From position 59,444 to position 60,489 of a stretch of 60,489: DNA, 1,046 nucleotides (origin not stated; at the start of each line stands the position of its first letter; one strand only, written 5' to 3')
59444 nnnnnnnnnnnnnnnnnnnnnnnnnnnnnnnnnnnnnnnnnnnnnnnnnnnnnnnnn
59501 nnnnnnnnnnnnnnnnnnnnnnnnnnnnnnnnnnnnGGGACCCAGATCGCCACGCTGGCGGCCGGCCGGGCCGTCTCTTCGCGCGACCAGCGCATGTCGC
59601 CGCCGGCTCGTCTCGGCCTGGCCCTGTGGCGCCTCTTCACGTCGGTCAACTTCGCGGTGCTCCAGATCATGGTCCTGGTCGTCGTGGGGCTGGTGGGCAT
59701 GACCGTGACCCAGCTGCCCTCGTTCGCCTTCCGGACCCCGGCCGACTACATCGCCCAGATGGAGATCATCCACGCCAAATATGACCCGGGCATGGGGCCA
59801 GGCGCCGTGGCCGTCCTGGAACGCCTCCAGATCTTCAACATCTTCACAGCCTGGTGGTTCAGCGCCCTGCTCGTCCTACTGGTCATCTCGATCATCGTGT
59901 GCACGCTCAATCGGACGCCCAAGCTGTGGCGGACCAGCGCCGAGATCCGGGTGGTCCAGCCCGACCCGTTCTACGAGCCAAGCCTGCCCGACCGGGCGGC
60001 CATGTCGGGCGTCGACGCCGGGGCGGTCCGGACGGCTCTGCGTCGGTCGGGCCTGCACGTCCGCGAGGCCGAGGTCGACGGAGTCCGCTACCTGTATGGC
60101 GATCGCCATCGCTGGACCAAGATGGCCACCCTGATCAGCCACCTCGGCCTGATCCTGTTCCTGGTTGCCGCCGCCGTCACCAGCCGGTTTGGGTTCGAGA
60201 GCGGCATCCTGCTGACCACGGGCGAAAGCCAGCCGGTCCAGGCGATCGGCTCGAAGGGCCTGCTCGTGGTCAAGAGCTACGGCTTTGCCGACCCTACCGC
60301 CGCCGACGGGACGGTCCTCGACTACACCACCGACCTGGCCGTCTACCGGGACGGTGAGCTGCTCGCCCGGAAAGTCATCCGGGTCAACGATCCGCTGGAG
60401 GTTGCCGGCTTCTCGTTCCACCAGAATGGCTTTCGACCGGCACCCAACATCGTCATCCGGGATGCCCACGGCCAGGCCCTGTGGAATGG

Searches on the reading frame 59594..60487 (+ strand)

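Call 51: search_protein_families(library=pfam, proteins=[window:59594-60487:+], max_evalue=0.00001)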
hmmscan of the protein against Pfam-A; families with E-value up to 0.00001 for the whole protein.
window:59594-60487:+ (298 aa): 1 family
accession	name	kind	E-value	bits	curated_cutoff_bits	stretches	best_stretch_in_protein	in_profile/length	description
PF05140.19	ResB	-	8.8e-43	147.2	24.6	1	19-281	2-266/486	ResB-like family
